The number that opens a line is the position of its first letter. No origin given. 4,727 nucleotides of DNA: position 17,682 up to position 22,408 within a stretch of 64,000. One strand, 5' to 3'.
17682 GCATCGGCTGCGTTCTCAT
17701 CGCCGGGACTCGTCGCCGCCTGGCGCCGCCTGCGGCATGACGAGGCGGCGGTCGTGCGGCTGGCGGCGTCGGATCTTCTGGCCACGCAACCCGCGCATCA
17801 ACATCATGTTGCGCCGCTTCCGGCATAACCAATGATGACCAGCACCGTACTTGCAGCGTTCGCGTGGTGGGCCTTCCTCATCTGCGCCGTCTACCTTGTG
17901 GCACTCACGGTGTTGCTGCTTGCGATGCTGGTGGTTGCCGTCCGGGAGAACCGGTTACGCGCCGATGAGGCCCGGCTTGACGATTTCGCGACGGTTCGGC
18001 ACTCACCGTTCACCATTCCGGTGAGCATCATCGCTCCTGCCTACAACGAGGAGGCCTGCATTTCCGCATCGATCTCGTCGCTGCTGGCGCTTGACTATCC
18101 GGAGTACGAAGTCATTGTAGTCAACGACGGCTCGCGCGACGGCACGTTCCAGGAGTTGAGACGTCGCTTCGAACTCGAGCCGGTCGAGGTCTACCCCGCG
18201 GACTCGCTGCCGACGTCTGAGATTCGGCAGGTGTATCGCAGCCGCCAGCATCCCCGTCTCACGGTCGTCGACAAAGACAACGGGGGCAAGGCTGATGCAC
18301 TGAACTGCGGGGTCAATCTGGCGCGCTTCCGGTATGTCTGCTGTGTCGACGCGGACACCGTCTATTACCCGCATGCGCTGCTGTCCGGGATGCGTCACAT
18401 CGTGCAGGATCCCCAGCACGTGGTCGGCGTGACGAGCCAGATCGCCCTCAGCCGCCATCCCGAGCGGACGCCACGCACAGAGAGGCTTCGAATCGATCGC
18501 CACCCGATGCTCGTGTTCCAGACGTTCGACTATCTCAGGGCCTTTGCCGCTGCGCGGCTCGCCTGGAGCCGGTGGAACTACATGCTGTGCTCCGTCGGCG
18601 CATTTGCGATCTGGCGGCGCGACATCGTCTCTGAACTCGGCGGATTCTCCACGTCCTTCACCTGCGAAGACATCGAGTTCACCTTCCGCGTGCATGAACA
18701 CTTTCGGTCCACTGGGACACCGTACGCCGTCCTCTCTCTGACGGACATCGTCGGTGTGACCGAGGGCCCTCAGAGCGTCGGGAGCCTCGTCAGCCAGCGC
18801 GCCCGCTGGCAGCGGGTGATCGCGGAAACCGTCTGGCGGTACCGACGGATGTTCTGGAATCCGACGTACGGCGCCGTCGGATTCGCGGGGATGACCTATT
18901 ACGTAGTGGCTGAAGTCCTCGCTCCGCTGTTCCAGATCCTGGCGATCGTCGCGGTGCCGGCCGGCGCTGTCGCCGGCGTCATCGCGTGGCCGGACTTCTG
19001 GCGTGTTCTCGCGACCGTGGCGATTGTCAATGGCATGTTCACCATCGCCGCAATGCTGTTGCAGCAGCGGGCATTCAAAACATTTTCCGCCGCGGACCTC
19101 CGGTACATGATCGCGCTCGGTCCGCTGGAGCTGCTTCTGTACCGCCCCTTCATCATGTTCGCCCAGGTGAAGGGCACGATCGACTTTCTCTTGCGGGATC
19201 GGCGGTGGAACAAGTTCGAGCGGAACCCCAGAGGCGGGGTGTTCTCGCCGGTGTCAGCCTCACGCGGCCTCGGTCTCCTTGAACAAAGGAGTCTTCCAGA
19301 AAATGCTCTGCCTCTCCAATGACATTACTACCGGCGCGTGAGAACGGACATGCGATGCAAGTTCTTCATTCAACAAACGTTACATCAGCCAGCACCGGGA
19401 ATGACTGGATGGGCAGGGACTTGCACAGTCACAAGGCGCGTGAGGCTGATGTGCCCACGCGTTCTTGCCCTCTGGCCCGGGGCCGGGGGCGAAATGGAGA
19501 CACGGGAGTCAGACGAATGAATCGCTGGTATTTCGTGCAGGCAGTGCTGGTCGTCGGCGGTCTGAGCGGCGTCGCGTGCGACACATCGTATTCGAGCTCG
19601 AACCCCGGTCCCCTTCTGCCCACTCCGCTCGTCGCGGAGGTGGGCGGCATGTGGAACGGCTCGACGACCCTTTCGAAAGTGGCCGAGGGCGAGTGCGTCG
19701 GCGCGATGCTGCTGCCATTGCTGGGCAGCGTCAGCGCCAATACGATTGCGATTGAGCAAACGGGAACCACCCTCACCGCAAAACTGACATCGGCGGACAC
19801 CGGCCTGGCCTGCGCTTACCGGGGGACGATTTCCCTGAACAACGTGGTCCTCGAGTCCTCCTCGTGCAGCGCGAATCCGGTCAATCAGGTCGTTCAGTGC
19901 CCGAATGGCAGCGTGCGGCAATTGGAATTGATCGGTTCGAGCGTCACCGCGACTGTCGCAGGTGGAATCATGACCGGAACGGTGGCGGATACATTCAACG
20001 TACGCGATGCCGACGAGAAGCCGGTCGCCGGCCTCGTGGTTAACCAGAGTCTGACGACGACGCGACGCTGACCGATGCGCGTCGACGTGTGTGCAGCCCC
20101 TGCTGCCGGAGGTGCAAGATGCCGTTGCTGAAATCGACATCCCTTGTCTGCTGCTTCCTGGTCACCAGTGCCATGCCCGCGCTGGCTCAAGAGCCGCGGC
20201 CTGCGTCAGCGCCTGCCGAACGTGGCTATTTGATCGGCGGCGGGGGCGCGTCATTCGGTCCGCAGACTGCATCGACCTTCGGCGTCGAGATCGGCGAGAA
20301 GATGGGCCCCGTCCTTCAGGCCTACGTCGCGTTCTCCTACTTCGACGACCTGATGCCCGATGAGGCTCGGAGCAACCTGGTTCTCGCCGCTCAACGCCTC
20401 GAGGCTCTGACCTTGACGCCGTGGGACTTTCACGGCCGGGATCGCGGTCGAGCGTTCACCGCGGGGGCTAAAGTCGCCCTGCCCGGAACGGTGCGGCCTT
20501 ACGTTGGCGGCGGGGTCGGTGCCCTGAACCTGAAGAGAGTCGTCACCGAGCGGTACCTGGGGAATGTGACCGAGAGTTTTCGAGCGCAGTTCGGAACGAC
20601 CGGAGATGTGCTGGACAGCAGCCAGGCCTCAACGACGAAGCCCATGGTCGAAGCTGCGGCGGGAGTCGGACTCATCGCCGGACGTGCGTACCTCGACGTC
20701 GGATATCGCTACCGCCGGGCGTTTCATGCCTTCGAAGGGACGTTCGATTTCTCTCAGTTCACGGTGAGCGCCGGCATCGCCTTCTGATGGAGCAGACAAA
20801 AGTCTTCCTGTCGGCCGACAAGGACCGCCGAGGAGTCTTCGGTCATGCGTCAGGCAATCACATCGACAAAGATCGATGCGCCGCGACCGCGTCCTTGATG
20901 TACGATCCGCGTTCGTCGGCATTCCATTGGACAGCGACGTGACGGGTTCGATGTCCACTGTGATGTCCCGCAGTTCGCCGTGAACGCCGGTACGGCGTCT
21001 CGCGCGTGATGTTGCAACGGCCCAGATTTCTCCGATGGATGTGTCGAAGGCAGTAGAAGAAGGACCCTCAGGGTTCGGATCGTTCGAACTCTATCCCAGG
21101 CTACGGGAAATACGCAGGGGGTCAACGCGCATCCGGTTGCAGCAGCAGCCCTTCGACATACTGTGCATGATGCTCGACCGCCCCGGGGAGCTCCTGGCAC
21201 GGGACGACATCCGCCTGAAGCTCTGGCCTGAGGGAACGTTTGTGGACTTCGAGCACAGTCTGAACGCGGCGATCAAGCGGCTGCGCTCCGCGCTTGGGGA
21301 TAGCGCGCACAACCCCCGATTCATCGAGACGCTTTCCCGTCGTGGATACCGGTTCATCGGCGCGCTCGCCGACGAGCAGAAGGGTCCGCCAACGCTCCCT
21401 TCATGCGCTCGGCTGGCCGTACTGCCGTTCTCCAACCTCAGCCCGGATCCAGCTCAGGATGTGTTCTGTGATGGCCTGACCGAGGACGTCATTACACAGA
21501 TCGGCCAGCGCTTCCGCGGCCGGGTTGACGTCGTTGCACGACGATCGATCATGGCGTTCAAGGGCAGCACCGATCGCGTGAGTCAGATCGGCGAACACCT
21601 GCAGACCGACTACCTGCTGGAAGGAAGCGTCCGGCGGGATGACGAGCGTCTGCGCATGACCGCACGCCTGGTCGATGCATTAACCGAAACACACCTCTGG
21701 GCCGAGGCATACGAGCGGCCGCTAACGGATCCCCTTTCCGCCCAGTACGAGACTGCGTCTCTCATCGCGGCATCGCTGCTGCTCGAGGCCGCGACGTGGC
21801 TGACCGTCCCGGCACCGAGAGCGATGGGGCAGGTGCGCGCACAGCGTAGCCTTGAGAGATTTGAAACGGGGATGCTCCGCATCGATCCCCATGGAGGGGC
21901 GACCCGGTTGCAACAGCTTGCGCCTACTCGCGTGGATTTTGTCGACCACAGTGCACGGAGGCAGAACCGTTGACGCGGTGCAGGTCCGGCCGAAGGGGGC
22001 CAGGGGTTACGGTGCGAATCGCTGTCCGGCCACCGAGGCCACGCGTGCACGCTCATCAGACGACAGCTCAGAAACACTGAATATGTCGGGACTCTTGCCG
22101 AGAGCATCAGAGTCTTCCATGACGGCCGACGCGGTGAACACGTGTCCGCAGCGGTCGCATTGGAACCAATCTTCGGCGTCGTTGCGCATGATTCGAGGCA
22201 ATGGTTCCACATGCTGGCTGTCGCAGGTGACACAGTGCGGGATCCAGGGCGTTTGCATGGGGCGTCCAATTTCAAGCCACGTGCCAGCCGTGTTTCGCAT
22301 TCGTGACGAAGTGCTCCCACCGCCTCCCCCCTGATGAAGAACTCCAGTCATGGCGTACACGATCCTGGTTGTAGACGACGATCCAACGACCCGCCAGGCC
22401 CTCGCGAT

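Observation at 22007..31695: Repeated module: REC-PilZ hybrid next to a sensor-less sigma54 activator, a possible c-di-GMP/phosphorylation gate on sigma54 transcription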

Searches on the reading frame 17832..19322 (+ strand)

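Call 7: search_protein_families(library=pfam, proteins=[window:17832-19322:+], max_evalue=0.001)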
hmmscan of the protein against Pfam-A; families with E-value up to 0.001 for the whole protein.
window:17832-19322:+ (496 aa): 5 families
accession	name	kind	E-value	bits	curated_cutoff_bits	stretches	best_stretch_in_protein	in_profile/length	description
PF00535.33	Glycos_transf_2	-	7.6e-25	88.2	23.3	1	65-228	1-132/168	Glycosyl transferase family 2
PF13641.12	Glyco_tranf_2_3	-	1e-18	68.7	27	1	64-328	3-229/230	Glycosyltransferase like family 2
PF13632.12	Glyco_trans_2_3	-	1.1e-09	38.8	27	1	168-376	1-187/198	Glycosyl transferase family group 2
PF10111.15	Glyco_tranf_2_2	-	2.8e-05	24.2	27.3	0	128-294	44-206/276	Glycosyltransferase like family 2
PF13506.12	Glyco_transf_21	-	0.00087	19.2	21.7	0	153-327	18-173/174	Glycosyl transferase family 21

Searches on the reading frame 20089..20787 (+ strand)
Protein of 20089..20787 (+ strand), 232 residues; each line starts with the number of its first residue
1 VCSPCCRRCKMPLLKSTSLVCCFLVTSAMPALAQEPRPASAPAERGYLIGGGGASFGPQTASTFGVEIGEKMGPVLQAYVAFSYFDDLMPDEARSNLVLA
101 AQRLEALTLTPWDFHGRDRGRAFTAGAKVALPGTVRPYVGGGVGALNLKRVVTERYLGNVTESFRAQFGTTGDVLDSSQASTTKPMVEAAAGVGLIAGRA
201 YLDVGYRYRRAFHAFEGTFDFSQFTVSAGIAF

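Call 7: search_protein_families(library=pfam, proteins=[window:20089-20787:+], max_evalue=0.001)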
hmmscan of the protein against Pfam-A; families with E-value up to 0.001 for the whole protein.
window:20089-20787:+ (232 aa): 1 family
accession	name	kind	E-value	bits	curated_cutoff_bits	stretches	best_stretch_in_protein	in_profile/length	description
PF13505.12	OMP_b-brl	-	3.2e-05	24.6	28.7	1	21-232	3-175/175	Outer membrane protein beta-barrel domain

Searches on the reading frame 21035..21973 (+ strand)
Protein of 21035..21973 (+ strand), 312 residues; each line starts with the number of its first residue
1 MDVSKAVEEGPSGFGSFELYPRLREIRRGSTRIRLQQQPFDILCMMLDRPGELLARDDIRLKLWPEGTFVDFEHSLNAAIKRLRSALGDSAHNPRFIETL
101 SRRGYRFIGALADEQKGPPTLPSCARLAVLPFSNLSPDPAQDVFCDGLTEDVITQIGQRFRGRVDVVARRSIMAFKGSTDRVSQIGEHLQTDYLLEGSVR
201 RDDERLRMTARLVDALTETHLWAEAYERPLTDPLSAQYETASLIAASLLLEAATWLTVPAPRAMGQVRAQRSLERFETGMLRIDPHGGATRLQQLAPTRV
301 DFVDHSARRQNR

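Call 3: search_protein_families(library=pfam, proteins=[window:21035-21973:+], max_evalue=0.01)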
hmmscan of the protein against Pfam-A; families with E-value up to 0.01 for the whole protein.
window:21035-21973:+ (312 aa): 2 families
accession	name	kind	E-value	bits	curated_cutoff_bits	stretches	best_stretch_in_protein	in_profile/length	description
PF00486.34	Trans_reg_C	-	2.4e-14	53.6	26.2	1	32-107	3-77/77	Transcriptional regulatory protein, C terminal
PF17680.6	FlgO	-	0.0083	16.4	22.6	0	123-218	18-115/130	FlgO protein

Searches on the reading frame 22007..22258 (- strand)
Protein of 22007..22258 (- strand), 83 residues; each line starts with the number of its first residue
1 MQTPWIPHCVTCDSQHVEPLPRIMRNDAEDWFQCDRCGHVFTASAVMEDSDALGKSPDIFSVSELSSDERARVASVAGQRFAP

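Call 46: search_protein_families(library=pfam, proteins=[window:22007-22258:-], max_evalue=1)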
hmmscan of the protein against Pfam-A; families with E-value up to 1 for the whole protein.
window:22007-22258:- (83 aa): 7 families
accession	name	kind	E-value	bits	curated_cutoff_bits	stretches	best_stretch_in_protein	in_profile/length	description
PF09723.15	Zn_ribbon_8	-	0.0037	17.7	34.4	1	32-50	6-24/41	Zinc ribbon domain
PF23447.1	DUF7128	-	0.0046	17.3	25.7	1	26-43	7-24/44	Domain of unknown function (DUF7128)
PF19769.4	CPxCG_zf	-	0.03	14.6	27.2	1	9-46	1-38/183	CPxCG-related zinc finger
PF15135.11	UPF0515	-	0.042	13.7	29.8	1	8-50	132-172/271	Uncharacterised protein UPF0515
PF13719.11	Zn_ribbon_5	-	0.061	13.5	29.3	1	30-43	24-37/37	zinc-ribbon domain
PF13717.11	Zn_ribbon_4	-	0.11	12.9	30.3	1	31-42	25-36/36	zinc-ribbon domain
PF12172.15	zf-ChsH2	-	0.17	12.1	23.2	0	6-21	11-26/37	ChsH2, rubredoxin-like zinc ribbon domain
